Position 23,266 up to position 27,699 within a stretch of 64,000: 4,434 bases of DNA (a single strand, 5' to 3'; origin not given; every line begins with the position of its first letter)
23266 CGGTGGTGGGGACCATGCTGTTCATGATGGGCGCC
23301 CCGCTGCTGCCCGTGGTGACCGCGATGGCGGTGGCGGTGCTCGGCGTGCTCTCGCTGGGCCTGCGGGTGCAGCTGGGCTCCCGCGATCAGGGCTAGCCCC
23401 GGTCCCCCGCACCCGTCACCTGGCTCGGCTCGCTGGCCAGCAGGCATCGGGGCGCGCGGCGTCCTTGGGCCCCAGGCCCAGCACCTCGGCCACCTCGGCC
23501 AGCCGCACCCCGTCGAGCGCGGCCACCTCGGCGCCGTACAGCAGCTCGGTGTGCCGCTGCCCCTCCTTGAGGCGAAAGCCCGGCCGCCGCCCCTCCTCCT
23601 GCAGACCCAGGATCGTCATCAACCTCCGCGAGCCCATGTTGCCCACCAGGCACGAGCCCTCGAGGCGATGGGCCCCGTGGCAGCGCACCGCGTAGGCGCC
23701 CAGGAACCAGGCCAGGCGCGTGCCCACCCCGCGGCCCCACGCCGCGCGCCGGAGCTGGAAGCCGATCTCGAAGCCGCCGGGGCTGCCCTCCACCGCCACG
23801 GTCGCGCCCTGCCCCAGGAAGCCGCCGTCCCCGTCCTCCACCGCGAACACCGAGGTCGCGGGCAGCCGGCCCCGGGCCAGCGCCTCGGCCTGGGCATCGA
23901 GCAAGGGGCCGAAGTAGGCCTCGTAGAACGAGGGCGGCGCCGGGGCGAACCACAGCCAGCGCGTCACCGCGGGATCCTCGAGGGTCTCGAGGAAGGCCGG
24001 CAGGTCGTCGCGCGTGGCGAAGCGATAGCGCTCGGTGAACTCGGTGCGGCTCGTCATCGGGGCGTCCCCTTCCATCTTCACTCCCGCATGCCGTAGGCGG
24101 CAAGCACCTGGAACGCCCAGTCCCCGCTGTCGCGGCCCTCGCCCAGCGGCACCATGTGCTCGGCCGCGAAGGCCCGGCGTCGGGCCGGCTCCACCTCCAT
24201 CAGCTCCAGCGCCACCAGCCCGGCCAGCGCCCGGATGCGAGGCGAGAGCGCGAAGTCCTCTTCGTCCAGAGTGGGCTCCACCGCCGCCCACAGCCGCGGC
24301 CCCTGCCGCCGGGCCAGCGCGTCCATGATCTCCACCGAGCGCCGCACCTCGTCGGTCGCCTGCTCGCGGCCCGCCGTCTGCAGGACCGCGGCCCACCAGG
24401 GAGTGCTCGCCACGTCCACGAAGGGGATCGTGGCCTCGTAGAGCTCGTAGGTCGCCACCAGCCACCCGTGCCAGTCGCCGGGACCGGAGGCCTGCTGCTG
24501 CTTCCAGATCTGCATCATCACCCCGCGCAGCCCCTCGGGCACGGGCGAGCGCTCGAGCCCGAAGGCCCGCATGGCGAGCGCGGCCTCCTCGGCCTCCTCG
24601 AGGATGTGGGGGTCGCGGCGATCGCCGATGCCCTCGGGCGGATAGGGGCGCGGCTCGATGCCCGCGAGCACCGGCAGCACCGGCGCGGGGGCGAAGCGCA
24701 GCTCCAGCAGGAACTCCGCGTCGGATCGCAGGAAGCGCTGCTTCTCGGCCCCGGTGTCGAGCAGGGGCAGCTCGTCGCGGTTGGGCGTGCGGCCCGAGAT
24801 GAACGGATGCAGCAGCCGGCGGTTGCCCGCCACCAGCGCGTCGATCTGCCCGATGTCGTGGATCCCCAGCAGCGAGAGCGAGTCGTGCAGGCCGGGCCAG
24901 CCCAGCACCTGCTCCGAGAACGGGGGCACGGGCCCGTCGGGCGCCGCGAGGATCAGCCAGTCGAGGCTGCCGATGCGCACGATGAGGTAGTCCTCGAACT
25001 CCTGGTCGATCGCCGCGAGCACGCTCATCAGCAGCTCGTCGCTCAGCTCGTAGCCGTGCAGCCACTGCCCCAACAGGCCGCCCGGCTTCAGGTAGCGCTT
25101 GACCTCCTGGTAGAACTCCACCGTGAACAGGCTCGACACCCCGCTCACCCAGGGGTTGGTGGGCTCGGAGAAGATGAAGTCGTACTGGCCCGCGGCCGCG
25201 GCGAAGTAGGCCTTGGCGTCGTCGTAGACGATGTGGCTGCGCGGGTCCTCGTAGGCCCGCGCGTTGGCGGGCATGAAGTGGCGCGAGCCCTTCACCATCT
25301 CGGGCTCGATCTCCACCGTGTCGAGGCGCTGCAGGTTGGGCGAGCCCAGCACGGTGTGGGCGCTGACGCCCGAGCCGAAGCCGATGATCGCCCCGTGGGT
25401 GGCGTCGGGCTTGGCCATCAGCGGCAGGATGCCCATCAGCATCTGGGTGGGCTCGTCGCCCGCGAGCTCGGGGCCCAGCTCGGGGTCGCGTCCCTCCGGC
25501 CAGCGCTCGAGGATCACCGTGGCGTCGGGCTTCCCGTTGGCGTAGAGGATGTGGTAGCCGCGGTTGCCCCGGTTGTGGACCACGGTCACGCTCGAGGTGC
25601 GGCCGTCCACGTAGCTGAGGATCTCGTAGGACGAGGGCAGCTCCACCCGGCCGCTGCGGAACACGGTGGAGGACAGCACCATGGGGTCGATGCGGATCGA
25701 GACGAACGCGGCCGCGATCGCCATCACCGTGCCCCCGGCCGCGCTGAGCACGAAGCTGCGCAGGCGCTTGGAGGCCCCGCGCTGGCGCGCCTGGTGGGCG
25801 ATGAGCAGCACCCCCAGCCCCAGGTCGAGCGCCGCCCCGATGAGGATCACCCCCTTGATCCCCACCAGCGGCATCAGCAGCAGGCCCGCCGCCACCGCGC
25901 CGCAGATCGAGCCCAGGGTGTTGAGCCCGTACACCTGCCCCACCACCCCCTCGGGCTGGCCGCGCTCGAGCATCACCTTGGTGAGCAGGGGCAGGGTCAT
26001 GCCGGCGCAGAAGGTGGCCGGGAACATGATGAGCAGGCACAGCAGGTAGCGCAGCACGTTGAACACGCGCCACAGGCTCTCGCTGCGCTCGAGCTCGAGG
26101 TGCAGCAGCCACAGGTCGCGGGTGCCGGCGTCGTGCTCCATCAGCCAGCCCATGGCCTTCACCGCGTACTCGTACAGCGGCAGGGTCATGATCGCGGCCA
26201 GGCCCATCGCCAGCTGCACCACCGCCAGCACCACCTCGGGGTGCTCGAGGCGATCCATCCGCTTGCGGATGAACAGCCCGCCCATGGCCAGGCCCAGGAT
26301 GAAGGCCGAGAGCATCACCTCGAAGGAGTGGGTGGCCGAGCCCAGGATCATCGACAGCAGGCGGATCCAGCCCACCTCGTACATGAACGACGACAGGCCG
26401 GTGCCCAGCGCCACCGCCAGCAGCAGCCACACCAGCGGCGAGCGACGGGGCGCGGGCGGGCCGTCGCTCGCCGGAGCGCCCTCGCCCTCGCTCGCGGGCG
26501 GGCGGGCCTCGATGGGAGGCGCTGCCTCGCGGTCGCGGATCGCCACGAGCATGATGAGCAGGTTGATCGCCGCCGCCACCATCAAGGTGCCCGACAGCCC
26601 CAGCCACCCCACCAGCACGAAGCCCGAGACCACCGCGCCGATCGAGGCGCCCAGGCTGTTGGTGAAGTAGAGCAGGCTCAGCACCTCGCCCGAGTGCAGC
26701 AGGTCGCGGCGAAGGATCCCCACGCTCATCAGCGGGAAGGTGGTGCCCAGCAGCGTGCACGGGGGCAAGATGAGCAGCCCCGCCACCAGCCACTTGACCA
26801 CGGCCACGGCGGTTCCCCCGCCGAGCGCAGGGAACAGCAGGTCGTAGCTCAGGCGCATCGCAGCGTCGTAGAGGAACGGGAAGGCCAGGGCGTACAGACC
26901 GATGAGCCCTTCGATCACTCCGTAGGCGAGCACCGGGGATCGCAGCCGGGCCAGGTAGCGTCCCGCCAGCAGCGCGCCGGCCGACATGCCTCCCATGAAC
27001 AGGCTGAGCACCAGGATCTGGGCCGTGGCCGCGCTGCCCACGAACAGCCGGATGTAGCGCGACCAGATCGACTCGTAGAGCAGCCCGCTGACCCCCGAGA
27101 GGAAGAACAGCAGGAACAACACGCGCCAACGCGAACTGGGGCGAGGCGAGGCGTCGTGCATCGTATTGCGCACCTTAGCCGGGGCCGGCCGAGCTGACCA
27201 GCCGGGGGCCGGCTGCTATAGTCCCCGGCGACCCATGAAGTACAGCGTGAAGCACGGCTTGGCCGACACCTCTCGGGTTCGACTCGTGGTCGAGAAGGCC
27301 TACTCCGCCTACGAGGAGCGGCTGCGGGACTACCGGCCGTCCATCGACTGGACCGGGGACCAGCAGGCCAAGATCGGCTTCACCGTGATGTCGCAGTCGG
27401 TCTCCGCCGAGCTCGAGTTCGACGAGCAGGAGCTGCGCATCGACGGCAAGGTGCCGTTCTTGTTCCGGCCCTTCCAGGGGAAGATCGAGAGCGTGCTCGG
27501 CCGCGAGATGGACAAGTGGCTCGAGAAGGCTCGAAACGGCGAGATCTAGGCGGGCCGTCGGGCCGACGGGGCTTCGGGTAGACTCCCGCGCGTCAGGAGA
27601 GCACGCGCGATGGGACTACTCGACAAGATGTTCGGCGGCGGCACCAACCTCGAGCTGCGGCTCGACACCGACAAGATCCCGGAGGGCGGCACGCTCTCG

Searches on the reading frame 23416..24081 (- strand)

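Call 87: search_protein_families(library=pfam, proteins=[window:23416-24081:-], max_evalue=0.0001)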
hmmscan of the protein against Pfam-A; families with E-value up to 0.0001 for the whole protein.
window:23416-24081:- (221 aa): 2 families
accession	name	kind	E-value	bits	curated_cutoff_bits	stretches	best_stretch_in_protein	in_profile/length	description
PF13302.13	Acetyltransf_3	-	5.1e-16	60.1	25.4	1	20-160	5-137/138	Acetyltransferase (GNAT) domain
PF00583.31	Acetyltransf_1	-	7.5e-06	26.7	20.7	1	63-159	23-115/116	Acetyltransferase (GNAT) family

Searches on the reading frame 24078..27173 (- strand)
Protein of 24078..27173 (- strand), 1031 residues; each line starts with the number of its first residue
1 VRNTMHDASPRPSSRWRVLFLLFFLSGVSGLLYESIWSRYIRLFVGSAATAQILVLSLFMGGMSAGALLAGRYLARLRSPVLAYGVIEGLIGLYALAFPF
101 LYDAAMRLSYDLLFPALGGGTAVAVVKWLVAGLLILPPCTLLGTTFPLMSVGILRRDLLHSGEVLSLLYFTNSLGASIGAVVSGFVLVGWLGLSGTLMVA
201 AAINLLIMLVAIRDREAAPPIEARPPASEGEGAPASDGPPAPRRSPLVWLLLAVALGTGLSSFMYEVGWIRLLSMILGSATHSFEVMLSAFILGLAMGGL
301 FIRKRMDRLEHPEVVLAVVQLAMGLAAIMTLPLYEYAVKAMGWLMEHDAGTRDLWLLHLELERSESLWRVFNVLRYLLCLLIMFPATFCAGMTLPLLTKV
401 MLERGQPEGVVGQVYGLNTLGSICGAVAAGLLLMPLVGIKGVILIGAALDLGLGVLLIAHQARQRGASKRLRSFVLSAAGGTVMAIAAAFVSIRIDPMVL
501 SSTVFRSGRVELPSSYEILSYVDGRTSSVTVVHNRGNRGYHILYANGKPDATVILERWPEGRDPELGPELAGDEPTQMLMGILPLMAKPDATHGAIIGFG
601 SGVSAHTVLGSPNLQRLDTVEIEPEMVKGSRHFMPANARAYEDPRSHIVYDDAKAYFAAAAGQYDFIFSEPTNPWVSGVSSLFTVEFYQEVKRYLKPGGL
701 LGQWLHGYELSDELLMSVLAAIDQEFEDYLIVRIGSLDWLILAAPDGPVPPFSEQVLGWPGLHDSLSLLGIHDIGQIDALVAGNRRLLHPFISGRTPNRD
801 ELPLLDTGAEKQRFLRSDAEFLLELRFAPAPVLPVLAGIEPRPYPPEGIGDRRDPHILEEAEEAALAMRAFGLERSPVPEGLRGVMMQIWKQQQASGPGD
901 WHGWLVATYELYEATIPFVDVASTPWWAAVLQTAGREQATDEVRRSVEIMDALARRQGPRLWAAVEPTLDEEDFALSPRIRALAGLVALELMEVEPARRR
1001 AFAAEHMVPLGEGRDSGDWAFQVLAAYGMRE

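Call 90: search_protein_families(library=pfam, proteins=[window:24078-27173:-], max_evalue=0.0001)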
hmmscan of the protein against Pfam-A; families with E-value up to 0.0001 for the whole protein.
window:24078-27173:- (1031 aa): 2 families
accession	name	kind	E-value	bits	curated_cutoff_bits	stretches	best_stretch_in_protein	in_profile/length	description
PF01564.23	Spermine_synth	-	3.9e-17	62.8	22.9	1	579-726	7-153/186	Spermine/spermidine synthase domain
PF07690.21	MFS_1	-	1.1e-07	31.6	33.4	1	19-364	1-292/347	Major Facilitator Superfamily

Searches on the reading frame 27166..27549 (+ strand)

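Call 90: search_protein_families(library=pfam, proteins=[window:27166-27549:+], max_evalue=0.0001)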
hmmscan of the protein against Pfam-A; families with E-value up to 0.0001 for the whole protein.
window:27166-27549:+ (127 aa): 1 family
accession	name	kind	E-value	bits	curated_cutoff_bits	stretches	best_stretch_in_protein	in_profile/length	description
PF09650.15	PHA_gran_rgn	-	1.4e-09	38.5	26.6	1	29-119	6-87/87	Putative polyhydroxyalkanoic acid system protein (PHA_gran_rgn)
